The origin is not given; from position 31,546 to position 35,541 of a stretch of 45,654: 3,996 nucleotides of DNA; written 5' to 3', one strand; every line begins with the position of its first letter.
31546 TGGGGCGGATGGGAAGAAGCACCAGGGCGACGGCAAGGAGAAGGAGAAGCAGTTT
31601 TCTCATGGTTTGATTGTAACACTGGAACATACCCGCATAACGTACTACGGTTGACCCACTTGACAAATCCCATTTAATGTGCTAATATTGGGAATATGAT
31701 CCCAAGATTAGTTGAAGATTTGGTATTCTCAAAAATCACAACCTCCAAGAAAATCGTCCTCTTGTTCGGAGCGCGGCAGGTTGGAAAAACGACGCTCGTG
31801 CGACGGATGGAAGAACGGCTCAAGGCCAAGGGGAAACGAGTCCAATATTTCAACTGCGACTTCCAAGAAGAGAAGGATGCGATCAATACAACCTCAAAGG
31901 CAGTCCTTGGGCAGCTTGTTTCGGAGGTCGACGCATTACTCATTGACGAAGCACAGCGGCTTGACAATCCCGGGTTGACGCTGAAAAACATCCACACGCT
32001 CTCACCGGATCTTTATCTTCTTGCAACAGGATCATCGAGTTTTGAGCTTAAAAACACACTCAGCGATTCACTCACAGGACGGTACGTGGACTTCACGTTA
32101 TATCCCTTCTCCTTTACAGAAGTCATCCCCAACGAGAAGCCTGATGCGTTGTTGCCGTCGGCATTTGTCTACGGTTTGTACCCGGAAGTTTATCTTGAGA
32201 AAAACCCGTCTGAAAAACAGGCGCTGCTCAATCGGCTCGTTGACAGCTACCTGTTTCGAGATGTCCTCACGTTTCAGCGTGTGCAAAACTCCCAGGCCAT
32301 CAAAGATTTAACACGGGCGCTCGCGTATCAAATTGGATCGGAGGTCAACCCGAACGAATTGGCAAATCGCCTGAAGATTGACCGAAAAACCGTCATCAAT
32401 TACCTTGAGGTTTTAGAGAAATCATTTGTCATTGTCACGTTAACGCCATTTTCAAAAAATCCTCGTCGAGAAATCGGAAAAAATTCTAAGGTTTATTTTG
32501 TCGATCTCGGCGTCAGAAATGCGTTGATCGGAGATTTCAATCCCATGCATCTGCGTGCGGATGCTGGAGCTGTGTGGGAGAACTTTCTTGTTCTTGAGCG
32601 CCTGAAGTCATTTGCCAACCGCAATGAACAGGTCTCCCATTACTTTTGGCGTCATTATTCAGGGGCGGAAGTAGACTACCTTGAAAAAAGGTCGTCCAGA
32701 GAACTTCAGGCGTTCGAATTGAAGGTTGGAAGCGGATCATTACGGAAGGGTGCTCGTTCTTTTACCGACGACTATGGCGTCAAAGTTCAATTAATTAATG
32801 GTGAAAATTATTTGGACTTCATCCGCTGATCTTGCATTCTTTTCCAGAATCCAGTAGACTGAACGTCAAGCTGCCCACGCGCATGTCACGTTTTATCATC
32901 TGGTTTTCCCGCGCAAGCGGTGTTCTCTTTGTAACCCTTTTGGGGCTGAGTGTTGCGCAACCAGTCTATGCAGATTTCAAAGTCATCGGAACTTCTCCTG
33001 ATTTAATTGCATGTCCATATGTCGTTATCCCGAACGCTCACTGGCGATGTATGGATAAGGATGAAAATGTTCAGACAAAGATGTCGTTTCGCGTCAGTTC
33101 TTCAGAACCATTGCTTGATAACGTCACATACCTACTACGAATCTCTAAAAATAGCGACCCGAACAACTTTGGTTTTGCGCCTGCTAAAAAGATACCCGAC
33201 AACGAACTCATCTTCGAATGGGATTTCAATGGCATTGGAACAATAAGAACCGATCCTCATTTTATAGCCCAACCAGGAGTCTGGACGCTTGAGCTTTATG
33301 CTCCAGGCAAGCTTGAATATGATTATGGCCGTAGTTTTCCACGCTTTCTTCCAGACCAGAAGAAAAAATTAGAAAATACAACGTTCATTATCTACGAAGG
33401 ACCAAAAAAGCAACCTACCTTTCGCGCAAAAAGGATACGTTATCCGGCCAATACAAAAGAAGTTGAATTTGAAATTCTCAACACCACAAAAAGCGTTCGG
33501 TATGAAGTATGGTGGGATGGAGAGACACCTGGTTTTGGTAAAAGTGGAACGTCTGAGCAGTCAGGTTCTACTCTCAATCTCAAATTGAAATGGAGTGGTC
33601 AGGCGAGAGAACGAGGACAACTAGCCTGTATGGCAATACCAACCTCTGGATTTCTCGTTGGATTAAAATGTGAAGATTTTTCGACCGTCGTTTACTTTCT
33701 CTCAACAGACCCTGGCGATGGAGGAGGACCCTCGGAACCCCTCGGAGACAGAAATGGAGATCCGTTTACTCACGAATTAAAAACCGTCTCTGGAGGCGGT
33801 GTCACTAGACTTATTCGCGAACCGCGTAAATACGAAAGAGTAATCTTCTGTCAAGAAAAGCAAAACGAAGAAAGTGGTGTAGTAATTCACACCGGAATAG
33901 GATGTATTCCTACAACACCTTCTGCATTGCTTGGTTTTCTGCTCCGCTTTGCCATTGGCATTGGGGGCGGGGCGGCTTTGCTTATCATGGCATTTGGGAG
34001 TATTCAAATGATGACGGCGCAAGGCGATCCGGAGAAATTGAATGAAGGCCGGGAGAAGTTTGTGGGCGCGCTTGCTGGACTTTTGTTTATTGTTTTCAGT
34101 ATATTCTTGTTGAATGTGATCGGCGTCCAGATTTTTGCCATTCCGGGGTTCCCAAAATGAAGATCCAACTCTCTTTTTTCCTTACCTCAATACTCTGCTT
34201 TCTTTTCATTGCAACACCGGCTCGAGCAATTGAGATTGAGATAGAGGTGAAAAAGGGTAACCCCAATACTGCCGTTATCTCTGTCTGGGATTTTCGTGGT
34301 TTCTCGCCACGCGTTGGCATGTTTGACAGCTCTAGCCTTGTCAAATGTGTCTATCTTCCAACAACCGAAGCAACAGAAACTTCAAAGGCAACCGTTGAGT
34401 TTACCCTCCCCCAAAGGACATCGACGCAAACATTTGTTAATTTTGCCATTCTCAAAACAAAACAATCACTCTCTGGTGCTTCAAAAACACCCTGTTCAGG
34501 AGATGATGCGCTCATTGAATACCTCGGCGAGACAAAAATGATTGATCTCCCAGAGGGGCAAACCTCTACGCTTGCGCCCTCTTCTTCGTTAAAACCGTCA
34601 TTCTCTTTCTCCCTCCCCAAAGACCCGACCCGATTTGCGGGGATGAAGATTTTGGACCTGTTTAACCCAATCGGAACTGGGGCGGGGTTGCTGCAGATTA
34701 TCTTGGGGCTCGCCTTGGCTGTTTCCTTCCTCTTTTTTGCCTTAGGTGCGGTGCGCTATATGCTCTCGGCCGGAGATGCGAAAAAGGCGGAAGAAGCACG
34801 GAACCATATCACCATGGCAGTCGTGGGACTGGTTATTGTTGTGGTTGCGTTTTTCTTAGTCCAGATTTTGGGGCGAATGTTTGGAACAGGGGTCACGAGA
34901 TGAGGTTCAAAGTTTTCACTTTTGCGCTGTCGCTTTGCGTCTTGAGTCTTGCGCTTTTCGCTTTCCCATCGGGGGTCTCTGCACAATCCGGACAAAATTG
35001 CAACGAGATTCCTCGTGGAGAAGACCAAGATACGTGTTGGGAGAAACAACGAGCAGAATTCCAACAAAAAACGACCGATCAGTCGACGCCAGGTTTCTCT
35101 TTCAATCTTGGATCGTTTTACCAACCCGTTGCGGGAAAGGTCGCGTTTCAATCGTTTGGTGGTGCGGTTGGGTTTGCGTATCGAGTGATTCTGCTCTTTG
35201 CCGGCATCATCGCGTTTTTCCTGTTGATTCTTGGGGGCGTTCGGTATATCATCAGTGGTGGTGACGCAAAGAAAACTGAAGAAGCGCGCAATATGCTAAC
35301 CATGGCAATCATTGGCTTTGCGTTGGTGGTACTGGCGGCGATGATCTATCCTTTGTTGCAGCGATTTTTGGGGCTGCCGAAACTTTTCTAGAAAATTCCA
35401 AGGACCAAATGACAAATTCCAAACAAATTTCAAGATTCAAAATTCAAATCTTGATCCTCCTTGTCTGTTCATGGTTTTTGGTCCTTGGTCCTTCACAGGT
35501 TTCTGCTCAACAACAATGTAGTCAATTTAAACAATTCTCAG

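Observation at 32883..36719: Graded series of pilin fusions with a conserved N-terminal Cys pair and an internal leaderless promoter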

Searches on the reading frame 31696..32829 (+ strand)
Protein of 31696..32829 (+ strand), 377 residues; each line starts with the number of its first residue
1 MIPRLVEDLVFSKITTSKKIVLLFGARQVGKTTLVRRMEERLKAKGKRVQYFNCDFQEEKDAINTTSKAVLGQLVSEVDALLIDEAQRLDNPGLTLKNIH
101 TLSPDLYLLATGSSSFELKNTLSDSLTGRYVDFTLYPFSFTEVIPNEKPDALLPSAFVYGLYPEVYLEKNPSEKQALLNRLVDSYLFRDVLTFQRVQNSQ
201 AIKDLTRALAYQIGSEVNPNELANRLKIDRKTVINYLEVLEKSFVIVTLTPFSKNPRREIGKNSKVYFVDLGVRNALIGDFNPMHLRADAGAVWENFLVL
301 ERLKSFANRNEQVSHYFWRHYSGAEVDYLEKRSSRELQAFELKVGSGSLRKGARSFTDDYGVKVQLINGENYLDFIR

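Call 3: search_protein_families(library=pfam, proteins=[window:31696-32829:+], max_evalue=0.1)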
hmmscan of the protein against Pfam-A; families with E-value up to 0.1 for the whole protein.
window:31696-32829:+ (377 aa): 27 families (the best 25 are shown)
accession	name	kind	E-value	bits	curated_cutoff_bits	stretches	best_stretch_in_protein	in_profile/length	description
PF13635.12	DUF4143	-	6.8e-38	130.4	28.1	1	188-344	2-159/160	Domain of unknown function (DUF4143)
PF13173.12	AAA_14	-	1e-27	97.1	27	1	18-143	2-128/129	AAA domain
PF13401.12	AAA_22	-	4.6e-07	30.6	27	1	17-61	4-48/130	AAA domain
PF24883.2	NPHP3_N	-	8.1e-07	29.8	24.8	1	16-84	20-89/164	Nephrocystin 3, N-terminal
PF13191.12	AAA_16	-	9.6e-06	26.6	32.6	1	17-87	22-95/167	AAA ATPase domain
PF01637.24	ATPase_2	-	2.5e-05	24.6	33.2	1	17-66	19-68/225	ATPase domain predominantly from Archaea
PF08279.18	HTH_11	-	0.00026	21.3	25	1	216-251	15-50/55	HTH domain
PF03266.21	NTPase_1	-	0.0034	17.7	23.9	1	22-59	3-40/168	NTPase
PF00308.24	Bac_DnaA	-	0.0043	17.7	23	1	21-91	37-111/162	Bacterial DnaA ATPAse domain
PF20720.3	nSTAND3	-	0.0054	16.9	27.2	1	13-70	12-68/155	Novel STAND NTPase 3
PF01656.29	CbiA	-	0.0059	17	25.4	1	29-183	10-54/125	CobQ/CobB/MinD/ParA nucleotide binding domain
PF00448.28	SRP54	-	0.0068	16.5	22.7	0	19-55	2-38/196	SRP54-type protein, GTPase domain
PF25201.1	nSTAND6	-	0.0091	16.5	27.7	1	16-73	16-73/148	Novel STAND NTPase 6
PF14735.11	HAUS4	-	0.012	15.7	25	1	31-89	36-95/235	HAUS augmin-like complex subunit 4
PF14516.12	AAA_35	-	0.016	14.5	27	1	6-76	19-87/331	AAA-like domain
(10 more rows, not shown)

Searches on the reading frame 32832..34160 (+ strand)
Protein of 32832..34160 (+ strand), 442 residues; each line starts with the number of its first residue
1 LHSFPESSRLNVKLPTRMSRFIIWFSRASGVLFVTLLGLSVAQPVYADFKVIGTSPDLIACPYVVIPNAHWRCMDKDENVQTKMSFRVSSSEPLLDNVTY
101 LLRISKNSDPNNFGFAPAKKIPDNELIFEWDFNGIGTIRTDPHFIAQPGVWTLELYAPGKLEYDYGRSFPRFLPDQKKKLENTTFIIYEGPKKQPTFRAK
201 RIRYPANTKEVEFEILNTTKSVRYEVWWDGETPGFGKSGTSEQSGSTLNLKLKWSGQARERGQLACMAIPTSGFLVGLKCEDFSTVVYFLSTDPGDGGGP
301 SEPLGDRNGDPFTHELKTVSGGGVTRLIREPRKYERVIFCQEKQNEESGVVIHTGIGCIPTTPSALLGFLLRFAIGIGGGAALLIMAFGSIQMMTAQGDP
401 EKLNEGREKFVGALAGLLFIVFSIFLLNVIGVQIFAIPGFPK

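Call 3: search_protein_families(library=pfam, proteins=[window:32832-34160:+], max_evalue=0.1)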
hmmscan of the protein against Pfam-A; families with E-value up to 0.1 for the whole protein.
window:32832-34160:+ (442 aa): 2 families
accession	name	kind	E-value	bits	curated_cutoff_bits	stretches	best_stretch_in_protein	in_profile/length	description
PF18895.5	T4SS_pilin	-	3.1e-06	27.6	26.6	1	371-430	13-71/71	Type IV secretion system pilin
PF15062.11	ARL6IP6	-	0.046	14.3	27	0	242-307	5-62/86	Haemopoietic lineage transmembrane helix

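Call 13: find_homologous_proteins(query=window:32883-34160:+)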
Query window:32883-34160:+ (425 aa): 7 proteins with E <= 0.001 among 8000 candidates.
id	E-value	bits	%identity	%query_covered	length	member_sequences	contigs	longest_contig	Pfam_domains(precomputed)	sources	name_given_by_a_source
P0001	8.7e-292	985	100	100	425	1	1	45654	PF18895.6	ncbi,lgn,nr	ncbi:MAG: pilin [bacterium]|nr:pilin [bacterium]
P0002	4.6e-22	96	62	20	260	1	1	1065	PF18895.6,PF13841.12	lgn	-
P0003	1.1e-19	89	56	21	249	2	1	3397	PF18895.6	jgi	-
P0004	8.3e-19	86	53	21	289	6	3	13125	PF18895.6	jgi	-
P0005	7.6e-13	66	45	21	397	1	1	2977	-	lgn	-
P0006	4.6e-11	60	41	21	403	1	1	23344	-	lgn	-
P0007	8.9e-10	56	39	24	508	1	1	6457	-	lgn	-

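Call 15: search_protein_families(library=ncbifam, proteins=[window:32883-34160:+], max_evalue=0.01)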
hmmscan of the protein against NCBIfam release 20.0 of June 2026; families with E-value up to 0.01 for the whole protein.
window:32883-34160:+ (425 aa): 0 families

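Call 25: find_encoding_contigs(protein=P0001, flank=10000, max_places=3)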
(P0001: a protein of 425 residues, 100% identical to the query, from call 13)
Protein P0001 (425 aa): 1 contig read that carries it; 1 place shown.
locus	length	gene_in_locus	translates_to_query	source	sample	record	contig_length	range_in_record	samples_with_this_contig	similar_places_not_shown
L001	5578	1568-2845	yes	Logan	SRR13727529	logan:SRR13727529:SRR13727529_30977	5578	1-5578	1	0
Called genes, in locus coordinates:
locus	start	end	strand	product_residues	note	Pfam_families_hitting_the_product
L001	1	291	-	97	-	?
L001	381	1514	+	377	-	PF13191:AAA_16 (faint), PF24883:NPHP3_N (weak), PF13173:AAA_14, PF13401:AAA_22 (faint), PF13635:DUF4143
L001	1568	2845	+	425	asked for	PF18895:T4SS_pilin (weak)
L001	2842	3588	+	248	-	PF18895:T4SS_pilin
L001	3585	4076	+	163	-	PF18895:T4SS_pilin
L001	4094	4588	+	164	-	PF18895:T4SS_pilin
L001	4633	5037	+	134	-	PF18895:T4SS_pilin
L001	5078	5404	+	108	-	PF18895:T4SS_pilin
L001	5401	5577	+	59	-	?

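Call 53: predict_structure(protein=window:32883-34157:+)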
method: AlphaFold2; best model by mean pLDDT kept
length: 425 residues; sequences in the alignment: 1
mean_pLDDT: 42.7   pTM: 0.28
mean pLDDT of the five models: 42.7, 40.1, 39.7, 38.5, 33.8
residues with pLDDT >= 90: 0; 70-90: 53; 50-70: 49; < 50: 323
segments of 3 or more residues with pLDDT < 50: 1-68, 70-76, 79-84, 89-96, 115-223, 225-227, 229-345, 421-425
pLDDT, mean of each block of 10 residues (from residue 1): 35 34 32 29 28 26 43 47 49 49 56 47 31 40 25 23 27 29 35 43 37 34 47 43 34 31 30 28 30 32 33 38 38 36 48 68 77 74 80 81 78 63 44
secondary structure, 60 per line:
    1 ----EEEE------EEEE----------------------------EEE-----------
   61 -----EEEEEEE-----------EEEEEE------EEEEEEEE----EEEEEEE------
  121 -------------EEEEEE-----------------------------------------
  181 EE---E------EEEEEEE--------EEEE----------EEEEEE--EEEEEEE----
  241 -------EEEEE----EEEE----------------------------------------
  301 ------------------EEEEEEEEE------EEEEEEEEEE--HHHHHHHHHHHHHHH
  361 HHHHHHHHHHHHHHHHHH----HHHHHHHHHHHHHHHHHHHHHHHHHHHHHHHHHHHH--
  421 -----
elements in order: E5-8 E15-18 E47-49 E66-72 E84-89 E96-103 E108-114 E134-139 E193-199 E208-211 E222-227 E230-236 E248-252 E257-260 E319-327 E334-343 H346-378 H383-418

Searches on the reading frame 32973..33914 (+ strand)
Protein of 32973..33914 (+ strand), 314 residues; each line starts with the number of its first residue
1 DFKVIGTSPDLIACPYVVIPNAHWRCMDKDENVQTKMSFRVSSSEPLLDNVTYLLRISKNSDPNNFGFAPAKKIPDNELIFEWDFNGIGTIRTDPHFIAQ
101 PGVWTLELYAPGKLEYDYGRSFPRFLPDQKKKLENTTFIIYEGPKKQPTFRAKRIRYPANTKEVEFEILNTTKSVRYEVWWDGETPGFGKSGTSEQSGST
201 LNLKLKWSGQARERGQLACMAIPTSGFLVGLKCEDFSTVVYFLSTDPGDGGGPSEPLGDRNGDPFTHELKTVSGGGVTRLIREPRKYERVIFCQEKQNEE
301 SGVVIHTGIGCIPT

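Call 55: search_protein_representatives(protein=window:32973-33914:+)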
Query: 314 residues. Proteins with E-value up to 0.001 (for the whole library): 6; up to 1e-10: 1; up to 1e-30: 1. The best 6 are listed.
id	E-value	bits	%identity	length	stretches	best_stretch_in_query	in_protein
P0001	6.5e-218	738.5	100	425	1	1-314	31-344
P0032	3.2e-05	39.4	32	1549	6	189-261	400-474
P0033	5.4e-05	38.7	40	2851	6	237-283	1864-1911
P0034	5.6e-05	38.6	42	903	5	233-273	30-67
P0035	1.6e-04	37.2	36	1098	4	224-301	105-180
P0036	5.0e-04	35.5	34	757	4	229-273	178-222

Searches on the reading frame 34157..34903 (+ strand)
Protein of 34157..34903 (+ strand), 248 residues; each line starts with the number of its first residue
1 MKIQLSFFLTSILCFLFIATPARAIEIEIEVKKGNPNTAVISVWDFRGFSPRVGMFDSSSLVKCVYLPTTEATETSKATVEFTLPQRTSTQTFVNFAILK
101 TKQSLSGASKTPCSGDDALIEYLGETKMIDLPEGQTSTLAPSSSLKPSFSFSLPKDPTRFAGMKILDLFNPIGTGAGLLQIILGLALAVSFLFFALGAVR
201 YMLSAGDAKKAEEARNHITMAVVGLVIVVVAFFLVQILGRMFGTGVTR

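Call 3: search_protein_families(library=pfam, proteins=[window:34157-34903:+], max_evalue=0.1)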
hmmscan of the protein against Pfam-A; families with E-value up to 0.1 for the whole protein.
window:34157-34903:+ (248 aa): 3 families
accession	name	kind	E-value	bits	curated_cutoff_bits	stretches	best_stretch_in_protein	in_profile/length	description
PF18895.5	T4SS_pilin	-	1.4e-09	38.4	26.6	1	178-238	12-71/71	Type IV secretion system pilin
PF25592.1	DUF7937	-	0.0085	15.4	31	1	181-238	280-336/402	Domain of unknown function (DUF7937)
PF11190.13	DUF2976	-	0.035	14.4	28.2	1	155-236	5-82/87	Protein of unknown function (DUF2976)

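Call 15: search_protein_families(library=ncbifam, proteins=[window:34157-34903:+], max_evalue=0.01)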
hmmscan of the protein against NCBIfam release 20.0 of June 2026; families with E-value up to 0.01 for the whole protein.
window:34157-34903:+ (248 aa): 1 family
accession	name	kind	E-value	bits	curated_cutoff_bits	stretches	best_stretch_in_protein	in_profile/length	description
NF045849.1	ICE_MMCAP2_0565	equivalog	3.9e-08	32.9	40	1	176-237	14-75/80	Mbov_0395 family pilin-like conjugal transfer protein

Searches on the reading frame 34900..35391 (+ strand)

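Call 3: search_protein_families(library=pfam, proteins=[window:34900-35391:+], max_evalue=0.1)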
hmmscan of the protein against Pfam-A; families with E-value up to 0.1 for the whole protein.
window:34900-35391:+ (163 aa): 1 family
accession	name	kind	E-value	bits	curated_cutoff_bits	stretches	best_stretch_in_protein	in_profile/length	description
PF18895.5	T4SS_pilin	-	1.3e-08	35.3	26.6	1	101-149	20-67/71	Type IV secretion system pilin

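Call 15: search_protein_families(library=ncbifam, proteins=[window:34900-35391:+], max_evalue=0.01)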
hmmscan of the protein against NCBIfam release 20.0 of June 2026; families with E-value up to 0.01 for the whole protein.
window:34900-35391:+ (163 aa): 3 families
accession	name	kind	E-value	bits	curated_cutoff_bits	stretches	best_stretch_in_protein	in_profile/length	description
NF045849.1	ICE_MMCAP2_0565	equivalog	0.001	18.7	40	1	96-151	16-74/80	Mbov_0395 family pilin-like conjugal transfer protein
NF012006.0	PRK15462.1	subfamily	0.0038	16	623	1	68-148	147-223/493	dipeptide permease DtpD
NF045848.1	MMCAP2_0566_fam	domain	0.006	15.9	90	1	90-154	54-117/322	MMCAP2_0566 family conjugal transfer protein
